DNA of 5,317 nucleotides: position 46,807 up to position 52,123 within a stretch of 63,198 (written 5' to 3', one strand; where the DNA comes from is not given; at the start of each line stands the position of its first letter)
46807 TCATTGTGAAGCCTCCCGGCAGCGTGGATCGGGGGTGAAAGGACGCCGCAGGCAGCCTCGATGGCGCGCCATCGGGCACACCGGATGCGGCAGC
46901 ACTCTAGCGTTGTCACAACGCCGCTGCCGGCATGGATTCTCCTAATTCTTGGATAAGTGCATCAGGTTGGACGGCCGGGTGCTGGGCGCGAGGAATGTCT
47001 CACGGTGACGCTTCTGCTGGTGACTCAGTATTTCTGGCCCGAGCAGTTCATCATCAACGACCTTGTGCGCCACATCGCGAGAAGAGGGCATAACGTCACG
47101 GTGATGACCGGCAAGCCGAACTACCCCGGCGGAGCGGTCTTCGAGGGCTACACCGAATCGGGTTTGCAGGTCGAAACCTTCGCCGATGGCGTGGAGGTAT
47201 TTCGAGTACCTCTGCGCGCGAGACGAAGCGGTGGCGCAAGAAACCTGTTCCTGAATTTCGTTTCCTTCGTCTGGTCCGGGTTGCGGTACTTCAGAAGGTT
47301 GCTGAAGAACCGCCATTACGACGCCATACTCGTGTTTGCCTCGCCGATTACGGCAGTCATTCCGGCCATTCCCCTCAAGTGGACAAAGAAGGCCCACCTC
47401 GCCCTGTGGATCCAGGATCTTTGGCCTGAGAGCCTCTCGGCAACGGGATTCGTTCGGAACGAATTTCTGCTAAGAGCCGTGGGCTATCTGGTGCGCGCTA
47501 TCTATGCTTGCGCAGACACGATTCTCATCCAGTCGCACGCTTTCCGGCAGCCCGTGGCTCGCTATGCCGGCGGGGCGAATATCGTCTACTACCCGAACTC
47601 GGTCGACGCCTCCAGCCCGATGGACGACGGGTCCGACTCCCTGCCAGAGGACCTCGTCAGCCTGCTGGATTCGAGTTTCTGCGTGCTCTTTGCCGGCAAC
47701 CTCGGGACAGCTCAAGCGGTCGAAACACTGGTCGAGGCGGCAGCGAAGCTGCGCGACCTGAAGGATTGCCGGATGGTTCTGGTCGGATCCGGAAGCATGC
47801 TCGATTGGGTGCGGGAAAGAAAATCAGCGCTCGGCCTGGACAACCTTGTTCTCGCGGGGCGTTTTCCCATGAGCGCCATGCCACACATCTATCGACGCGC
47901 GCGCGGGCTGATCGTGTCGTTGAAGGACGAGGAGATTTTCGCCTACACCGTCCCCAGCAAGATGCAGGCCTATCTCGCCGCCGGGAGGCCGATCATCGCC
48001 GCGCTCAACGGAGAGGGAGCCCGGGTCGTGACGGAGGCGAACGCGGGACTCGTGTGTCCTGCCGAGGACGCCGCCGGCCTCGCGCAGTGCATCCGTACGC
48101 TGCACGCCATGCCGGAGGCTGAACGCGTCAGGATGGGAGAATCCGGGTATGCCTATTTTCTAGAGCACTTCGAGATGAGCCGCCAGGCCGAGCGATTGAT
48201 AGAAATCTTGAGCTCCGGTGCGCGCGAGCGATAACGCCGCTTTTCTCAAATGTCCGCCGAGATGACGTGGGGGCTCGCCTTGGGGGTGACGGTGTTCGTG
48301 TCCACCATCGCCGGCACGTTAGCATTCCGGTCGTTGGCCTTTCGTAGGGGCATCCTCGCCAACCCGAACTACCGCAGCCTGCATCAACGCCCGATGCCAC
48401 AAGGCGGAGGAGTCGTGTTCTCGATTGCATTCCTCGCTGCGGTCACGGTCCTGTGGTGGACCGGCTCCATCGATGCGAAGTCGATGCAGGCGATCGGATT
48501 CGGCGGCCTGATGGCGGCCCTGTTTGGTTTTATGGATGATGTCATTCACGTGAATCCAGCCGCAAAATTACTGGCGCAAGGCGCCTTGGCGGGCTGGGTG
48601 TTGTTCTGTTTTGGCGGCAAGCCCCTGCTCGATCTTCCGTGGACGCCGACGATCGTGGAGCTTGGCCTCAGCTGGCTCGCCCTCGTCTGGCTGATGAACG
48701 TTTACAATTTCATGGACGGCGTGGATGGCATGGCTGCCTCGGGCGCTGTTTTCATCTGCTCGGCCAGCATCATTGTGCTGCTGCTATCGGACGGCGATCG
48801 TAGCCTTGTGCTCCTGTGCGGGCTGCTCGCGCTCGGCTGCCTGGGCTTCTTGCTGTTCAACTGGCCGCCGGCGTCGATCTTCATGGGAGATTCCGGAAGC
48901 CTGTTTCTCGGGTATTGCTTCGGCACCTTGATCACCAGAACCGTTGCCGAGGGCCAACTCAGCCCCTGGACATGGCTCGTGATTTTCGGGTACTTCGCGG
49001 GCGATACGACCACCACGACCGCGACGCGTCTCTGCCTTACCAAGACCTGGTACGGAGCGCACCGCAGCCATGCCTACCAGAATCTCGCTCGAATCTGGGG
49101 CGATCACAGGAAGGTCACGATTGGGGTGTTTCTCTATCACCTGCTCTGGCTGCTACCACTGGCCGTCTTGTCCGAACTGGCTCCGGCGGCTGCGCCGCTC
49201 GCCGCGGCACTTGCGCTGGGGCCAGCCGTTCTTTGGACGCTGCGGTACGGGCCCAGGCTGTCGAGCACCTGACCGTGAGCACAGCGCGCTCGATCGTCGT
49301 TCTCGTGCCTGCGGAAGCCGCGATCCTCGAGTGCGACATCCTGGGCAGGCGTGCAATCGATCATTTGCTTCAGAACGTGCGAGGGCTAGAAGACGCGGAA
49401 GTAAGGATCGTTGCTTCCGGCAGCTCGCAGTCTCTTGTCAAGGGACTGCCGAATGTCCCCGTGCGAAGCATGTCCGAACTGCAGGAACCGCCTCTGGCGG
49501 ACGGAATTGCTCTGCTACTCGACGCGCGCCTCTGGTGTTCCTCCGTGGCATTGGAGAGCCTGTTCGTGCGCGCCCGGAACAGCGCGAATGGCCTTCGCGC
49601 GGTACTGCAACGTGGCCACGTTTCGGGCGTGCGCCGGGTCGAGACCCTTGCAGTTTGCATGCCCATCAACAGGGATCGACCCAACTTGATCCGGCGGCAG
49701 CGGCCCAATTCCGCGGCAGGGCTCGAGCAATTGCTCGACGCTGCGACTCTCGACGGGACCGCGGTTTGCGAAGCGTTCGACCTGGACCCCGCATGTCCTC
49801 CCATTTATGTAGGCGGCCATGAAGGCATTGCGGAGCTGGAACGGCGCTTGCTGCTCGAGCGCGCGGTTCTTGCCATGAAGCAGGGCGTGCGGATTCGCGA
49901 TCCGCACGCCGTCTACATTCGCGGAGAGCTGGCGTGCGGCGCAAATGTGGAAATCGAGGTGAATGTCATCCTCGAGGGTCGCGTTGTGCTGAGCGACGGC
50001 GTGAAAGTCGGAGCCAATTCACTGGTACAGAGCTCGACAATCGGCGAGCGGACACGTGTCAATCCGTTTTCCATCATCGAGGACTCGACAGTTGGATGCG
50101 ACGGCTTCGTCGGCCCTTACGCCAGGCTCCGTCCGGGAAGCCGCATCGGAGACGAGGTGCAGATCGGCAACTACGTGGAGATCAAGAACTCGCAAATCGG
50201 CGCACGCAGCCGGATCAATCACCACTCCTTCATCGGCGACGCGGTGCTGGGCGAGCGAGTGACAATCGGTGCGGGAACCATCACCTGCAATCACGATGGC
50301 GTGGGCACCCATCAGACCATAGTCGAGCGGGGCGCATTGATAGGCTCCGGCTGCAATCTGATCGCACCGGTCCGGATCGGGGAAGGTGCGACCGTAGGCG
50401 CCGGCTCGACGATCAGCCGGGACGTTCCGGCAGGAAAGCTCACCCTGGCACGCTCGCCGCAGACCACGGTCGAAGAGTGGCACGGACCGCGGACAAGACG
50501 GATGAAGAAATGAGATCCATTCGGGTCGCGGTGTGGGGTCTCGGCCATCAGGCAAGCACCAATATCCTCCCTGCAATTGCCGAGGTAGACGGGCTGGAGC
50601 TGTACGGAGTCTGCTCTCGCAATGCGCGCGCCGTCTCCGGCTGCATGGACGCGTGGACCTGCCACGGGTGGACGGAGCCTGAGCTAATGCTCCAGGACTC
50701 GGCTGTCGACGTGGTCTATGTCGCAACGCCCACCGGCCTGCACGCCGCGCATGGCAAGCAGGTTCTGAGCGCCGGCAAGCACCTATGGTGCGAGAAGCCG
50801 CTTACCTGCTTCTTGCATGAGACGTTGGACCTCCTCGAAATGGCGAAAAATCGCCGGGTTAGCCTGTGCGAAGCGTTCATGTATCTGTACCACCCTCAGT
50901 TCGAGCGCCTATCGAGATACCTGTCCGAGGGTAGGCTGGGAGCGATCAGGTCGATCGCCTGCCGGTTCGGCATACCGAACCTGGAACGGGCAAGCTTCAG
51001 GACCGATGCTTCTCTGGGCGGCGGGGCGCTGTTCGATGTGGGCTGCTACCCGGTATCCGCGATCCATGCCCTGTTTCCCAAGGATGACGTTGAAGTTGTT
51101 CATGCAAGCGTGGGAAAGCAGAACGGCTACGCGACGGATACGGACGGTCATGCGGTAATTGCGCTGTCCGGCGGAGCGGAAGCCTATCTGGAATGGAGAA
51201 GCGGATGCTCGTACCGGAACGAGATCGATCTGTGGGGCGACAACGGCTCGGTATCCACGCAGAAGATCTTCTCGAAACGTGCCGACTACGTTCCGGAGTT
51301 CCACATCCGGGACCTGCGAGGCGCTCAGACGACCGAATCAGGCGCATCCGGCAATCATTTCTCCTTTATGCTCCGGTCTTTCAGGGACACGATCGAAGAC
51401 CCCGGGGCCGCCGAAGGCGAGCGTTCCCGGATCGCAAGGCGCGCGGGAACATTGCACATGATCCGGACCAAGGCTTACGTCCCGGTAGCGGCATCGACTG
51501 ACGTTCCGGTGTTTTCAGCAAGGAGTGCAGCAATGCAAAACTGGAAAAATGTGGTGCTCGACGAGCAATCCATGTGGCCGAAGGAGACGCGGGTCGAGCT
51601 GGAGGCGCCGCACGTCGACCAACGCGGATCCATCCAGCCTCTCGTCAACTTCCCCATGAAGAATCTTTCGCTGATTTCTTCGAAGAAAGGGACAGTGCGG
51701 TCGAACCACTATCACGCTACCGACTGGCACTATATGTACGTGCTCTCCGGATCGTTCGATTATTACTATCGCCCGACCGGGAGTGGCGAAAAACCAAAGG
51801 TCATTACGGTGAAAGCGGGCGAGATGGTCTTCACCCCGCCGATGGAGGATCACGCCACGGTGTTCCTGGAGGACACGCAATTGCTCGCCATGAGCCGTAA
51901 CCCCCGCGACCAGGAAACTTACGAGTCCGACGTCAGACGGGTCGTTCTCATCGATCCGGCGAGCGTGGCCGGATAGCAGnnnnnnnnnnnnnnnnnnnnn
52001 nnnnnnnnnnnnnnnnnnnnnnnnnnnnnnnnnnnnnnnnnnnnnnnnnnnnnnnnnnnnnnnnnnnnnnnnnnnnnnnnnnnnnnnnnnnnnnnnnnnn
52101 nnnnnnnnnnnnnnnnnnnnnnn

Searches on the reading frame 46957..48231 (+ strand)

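Call 78: search_protein_families(library=pfam, proteins=[window:46957-48231:+], max_evalue=0.0001)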
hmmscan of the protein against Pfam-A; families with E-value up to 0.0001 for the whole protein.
window:46957-48231:+ (425 aa): 5 families
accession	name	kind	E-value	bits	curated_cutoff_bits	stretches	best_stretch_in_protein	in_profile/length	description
PF13692.12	Glyco_trans_1_4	-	3.7e-17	63.4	27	1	243-383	4-140/142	Glycosyl transferases group 1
PF00534.26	Glycos_transf_1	-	1.7e-14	54.2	26.4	1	241-398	16-170/172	Glycosyl transferases group 1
PF13579.12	Glyco_trans_4_4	-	6e-13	49.9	29.7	1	33-214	7-157/158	Glycosyl transferase 4-like domain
PF13439.12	Glyco_transf_4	-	2.7e-09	37.7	28.5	1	34-219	9-169/170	Glycosyltransferase Family 4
PF13524.12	Glyco_trans_1_2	-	5.2e-06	26.9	25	1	263-415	7-143/144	Glycosyl transferase-like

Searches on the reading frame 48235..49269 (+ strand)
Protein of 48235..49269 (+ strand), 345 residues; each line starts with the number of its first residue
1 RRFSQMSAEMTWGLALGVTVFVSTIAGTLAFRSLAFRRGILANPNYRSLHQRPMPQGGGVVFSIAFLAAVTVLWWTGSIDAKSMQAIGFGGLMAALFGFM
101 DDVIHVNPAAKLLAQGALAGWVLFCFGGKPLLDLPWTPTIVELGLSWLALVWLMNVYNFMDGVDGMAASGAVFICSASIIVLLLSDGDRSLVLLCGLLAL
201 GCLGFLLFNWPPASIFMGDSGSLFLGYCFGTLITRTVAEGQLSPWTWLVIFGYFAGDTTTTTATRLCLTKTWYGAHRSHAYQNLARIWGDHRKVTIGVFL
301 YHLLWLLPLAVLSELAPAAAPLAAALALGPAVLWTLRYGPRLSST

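Call 78: search_protein_families(library=pfam, proteins=[window:48235-49269:+], max_evalue=0.0001)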
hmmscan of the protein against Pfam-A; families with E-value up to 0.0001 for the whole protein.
window:48235-49269:+ (345 aa): 1 family
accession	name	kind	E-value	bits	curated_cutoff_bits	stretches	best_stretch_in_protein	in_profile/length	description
PF00953.26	Glycos_transf_4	-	1.9e-33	116.2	27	1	87-234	4-157/160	Glycosyl transferase family 4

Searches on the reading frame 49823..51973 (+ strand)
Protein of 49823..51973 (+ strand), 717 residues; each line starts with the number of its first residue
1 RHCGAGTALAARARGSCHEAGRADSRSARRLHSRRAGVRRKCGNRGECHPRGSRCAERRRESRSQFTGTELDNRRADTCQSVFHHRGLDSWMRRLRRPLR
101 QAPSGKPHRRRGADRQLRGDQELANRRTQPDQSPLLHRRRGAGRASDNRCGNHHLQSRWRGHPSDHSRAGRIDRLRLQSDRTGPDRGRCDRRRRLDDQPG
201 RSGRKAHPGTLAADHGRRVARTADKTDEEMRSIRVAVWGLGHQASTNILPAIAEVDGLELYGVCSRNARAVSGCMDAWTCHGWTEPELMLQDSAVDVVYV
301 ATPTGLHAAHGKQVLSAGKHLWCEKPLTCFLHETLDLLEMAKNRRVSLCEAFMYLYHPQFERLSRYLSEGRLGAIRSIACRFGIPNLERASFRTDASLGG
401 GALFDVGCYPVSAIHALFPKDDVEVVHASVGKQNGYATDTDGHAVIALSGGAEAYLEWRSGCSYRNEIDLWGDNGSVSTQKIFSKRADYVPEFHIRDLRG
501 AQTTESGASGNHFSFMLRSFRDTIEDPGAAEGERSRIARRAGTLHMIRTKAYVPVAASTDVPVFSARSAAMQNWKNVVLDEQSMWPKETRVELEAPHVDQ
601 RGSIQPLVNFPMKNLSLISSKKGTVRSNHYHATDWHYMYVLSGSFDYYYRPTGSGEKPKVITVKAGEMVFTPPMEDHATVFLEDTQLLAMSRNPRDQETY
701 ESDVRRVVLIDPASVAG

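Call 78: search_protein_families(library=pfam, proteins=[window:49823-51973:+], max_evalue=0.0001)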
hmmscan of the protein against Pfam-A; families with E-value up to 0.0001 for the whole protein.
window:49823-51973:+ (717 aa): 5 families
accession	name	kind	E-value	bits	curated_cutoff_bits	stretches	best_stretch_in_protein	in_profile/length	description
PF01408.29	GFO_IDH_MocA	-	7.4e-21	75.5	24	1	233-348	1-116/120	Oxidoreductase family, NAD-binding Rossmann fold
PF22725.1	GFO_IDH_MocA_C3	-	2.9e-18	66.5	27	1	360-477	1-123/124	GFO/IDH/MocA C-terminal domain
PF07883.17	Cupin_2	-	8.9e-06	25.8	27.2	1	621-687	6-64/70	Cupin domain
PF02894.22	GFO_IDH_MocA_C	-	4.3e-05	23.8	22.9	1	367-481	4-132/218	Oxidoreductase family, C-terminal alpha/beta domain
PF14667.12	Polysacc_synt_C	-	6.4e-05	23.5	28.7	0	597-689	1-95/111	Polysaccharide biosynthesis C-terminal domain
